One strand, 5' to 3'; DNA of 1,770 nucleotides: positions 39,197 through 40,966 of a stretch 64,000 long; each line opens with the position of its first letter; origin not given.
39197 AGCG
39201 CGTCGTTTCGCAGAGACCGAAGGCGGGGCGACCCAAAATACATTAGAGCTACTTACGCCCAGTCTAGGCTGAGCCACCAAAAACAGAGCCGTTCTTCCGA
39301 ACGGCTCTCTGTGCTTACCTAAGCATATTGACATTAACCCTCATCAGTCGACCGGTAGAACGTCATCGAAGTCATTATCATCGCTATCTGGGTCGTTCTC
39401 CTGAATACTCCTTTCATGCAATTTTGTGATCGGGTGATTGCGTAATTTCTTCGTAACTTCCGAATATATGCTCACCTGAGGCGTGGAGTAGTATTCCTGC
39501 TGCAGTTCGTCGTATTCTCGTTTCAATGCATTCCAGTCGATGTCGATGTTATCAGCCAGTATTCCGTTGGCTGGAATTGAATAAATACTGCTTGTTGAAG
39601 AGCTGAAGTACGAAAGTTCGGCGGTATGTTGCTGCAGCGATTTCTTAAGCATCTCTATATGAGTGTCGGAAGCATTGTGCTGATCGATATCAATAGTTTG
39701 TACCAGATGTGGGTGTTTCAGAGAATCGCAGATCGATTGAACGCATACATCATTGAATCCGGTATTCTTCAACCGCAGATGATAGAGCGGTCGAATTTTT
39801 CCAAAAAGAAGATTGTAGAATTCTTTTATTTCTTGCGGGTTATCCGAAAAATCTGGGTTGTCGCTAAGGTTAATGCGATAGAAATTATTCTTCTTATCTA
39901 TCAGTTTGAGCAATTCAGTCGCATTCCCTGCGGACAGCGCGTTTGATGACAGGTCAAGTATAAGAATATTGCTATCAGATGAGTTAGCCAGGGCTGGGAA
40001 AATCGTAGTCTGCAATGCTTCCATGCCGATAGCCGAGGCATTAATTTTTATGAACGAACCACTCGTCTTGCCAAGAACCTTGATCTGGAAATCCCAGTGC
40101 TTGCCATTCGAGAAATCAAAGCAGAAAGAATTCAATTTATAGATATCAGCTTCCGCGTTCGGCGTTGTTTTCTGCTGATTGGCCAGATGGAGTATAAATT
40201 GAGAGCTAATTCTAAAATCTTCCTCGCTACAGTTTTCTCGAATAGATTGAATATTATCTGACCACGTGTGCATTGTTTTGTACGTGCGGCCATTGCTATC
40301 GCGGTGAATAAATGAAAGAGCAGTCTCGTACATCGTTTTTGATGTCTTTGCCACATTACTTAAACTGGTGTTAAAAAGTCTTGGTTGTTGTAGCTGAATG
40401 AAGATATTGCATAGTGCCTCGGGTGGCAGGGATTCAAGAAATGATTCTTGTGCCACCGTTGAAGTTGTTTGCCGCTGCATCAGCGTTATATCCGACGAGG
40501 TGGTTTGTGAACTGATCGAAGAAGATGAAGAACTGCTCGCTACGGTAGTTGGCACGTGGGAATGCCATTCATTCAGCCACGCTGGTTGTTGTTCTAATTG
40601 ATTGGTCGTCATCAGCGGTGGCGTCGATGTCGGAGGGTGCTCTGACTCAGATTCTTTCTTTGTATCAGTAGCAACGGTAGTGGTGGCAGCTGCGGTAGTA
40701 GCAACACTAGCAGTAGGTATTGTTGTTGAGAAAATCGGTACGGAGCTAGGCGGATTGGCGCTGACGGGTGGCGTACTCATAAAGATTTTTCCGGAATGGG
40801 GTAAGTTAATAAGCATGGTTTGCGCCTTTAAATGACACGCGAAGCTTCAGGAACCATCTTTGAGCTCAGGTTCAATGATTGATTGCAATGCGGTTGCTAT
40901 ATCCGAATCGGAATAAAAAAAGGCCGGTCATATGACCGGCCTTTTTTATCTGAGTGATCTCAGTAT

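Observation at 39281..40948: AT-rich single-gene islet encoding a eukaryote-like F-box + LRR protein (candidate SCF ubiquitin-ligase mimic effector)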

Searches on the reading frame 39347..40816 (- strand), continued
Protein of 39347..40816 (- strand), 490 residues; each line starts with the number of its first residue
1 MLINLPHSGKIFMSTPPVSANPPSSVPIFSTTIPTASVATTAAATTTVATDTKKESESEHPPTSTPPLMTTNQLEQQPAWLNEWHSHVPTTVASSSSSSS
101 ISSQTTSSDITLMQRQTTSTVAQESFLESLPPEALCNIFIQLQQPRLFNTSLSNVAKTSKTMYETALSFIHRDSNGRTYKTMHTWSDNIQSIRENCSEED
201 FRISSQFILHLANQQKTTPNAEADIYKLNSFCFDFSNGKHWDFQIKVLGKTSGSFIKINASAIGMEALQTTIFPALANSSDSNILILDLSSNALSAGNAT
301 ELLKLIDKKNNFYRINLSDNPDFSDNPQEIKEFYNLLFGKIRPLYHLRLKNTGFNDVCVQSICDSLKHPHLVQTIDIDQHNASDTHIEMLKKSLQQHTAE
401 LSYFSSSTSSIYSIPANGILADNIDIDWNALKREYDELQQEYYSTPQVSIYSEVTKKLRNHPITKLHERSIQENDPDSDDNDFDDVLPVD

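Call 26: fold_search(model_id=the predicted structure, library=pdb)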
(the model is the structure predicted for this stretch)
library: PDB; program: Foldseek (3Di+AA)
matches with E <= 10: 760; with E <= 0.001: 3
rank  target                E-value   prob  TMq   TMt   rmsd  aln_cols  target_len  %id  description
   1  4k17_A                1.1e-04  1.00  0.23  0.18   9.3       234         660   14  Crystal Structure of mouse CARMIL residues 1-668 (released 2013-10-09)
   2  4k17_C                3.7e-04  1.00  0.23  0.18  11.0       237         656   15  Crystal Structure of mouse CARMIL residues 1-668 (released 2013-10-09)
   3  5y3s_D                4.1e-04  1.00  0.24  0.52   4.4       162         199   23  Crystal structure of human NLRP1 leucine rich repeat domain (released 2018-08-01)
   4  4im6                  1.1e-03  1.00  0.27  0.57   4.3       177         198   21  LRR domain from human NLRP1 (released 2014-01-08)
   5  5irm_C                3.2e-03  1.00  0.24  0.16   5.1       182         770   15  Crystal structure of rabbit NOD2 in an ADP-bound state (Crystal form2) (released 2016-06-29)
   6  3un9_A                3.4e-03  0.97  0.23  0.35  16.7       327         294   12  Crystal structure of an immune receptor (released 2012-03-28)
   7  5y3s_C                3.6e-03  1.00  0.25  0.53   4.8       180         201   21  Crystal structure of human NLRP1 leucine rich repeat domain (released 2018-08-01)
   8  4k17_D                3.9e-03  0.99  0.24  0.19   9.2       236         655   15  Crystal Structure of mouse CARMIL residues 1-668 (released 2013-10-09)
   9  5irl                  4.1e-03  1.00  0.25  0.17   4.8       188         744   14  Crystal structure of rabbit NOD2 SER mutant in an ADP-bound state (released 2016-06-29)
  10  3un9_C                4.1e-03  0.98  0.24  0.39  15.9       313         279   12  Crystal structure of an immune receptor (released 2012-03-28)
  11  7wge_A                4.6e-03  0.97  0.22  0.16   6.7       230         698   14  Human NLRP1 complexed with thioredoxin (released 2023-07-05)
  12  9xrl_h                5.2e-03  1.00  0.26  0.18   4.1       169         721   14  Structure of mouse cytoplasmic lattice (CPL) repeating unit (released 2026-03-18)
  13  1a4y_A                5.2e-03  1.00  0.24  0.25   4.8       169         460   15  RIBONUCLEASE INHIBITOR-ANGIOGENIN COMPLEX (released 1998-10-14)
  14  5y3s_B                5.2e-03  1.00  0.24  0.51   4.6       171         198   19  Crystal structure of human NLRP1 leucine rich repeat domain (released 2018-08-01)
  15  12dl_DA               5.5e-03  1.00  0.25  0.14   7.5       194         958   17  Native structure of the cytoplasmic lattice (CPL) asymmetric unit from mouse MII eggs (released 2026-04-08)
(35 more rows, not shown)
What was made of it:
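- LegL7 appears among the hits (call 26).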

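Call 32: list_cluster_members(proteins=[window:39347-40756:-, window:36609-37988:+, window:40970-42361:-, window:42365-45508:-, P0030, P0026, P0033])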
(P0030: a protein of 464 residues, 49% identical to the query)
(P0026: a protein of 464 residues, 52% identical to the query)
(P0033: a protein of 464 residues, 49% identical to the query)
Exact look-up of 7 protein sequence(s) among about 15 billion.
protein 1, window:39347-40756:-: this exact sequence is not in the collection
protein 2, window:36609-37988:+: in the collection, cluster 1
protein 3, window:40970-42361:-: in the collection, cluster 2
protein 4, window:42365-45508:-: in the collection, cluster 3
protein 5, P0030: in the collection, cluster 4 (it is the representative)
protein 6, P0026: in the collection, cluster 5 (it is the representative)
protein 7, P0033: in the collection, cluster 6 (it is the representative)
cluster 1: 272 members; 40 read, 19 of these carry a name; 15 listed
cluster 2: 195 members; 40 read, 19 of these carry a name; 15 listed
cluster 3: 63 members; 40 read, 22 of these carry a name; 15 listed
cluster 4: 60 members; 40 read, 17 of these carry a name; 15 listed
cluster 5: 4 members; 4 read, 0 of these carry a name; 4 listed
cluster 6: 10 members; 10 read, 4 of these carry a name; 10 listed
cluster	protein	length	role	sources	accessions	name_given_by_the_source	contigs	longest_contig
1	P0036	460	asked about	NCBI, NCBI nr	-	-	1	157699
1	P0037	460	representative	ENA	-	-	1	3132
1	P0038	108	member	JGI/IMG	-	phosphomannomutase/phosphoglucomutase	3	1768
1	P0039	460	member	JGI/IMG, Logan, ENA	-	phosphomannomutase/phosphoglucomutase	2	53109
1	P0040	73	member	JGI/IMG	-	phosphomannomutase/phosphoglucomutase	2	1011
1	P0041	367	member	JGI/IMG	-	phosphomannomutase/phosphoglucomutase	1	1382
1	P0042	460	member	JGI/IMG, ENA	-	phosphomannomutase/phosphoglucomutase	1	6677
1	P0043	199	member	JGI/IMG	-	phosphomannomutase/phosphoglucomutase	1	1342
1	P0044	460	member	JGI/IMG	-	phosphomannomutase/phosphoglucomutase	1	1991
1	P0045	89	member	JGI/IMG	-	phosphomannomutase/phosphoglucomutase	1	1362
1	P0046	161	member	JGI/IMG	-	phosphomannomutase/phosphoglucomutase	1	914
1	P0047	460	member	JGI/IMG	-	phosphomannomutase/phosphoglucomutase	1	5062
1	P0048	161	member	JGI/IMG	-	phosphomannomutase/phosphoglucomutase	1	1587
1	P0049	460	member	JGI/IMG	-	phosphomannomutase / phosphoglucomutase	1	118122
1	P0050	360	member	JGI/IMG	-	phosphomannomutase/phosphoglucomutase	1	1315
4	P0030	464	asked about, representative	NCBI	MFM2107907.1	MAG: hypothetical protein RLZZ513_975 [Pseudomonadota bacterium]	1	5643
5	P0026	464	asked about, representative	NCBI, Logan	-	-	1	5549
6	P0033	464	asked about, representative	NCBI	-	-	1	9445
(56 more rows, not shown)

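Call 75: search_protein_families(library=padloc, proteins=[window:39347-40756:-], max_evalue=0.01)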
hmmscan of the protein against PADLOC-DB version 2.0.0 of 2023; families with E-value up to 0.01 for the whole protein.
window:39347-40756:- (470 aa): 0 families

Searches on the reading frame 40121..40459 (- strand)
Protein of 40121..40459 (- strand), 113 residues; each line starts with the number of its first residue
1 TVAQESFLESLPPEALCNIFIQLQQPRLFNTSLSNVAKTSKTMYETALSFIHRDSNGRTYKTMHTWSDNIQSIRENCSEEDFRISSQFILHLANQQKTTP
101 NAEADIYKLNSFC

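Call 29: search_solved_structures(query=A2, max_evalue=10, show_alignments=4)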
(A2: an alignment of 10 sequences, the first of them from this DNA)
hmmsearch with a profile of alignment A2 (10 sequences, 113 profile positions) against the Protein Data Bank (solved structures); distinct sequences matched with E-value up to 10: 0.

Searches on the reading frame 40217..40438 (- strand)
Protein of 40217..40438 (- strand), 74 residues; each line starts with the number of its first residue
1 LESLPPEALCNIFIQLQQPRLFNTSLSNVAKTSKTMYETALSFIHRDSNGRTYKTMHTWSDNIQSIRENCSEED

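Call 45: search_solved_structures(query=A5, max_evalue=10, show_alignments=3)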
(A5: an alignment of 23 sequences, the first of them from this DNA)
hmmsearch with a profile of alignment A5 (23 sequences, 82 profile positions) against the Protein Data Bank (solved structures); distinct sequences matched with E-value up to 10: 1.
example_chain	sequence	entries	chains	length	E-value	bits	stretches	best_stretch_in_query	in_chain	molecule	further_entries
8w2s_A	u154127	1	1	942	1.5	12.4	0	34-56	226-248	HNH nuclease domain-containing protein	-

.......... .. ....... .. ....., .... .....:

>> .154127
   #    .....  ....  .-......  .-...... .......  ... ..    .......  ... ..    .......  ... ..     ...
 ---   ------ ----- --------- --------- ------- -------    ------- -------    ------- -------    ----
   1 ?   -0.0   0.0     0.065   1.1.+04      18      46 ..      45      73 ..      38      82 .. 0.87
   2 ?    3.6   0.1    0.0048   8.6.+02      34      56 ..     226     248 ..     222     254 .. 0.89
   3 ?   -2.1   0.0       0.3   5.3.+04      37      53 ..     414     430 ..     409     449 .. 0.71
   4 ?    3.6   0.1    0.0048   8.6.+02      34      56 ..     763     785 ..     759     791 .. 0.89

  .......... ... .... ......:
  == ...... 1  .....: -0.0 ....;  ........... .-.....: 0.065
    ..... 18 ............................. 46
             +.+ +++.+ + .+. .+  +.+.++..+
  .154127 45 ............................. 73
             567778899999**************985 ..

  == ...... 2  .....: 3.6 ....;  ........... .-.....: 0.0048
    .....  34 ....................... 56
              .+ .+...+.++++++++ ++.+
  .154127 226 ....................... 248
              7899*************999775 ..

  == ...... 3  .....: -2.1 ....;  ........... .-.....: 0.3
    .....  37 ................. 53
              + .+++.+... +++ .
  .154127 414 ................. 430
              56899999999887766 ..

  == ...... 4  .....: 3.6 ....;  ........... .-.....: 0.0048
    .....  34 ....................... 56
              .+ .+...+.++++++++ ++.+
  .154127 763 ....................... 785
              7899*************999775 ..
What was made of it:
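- Profiles of the F-box region alone find no F-box protein in the PDB, even at E <= 10 (calls 29, 45). F-box-only profiles find nothing in the PDB (calls 29, 45).
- Tried and rejected: Profiles of the F-box region alone (A2 for the family, A5 for the superfamily) found no F-box protein among PDB sequences, even at E <= 10 (calls 29, 45).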
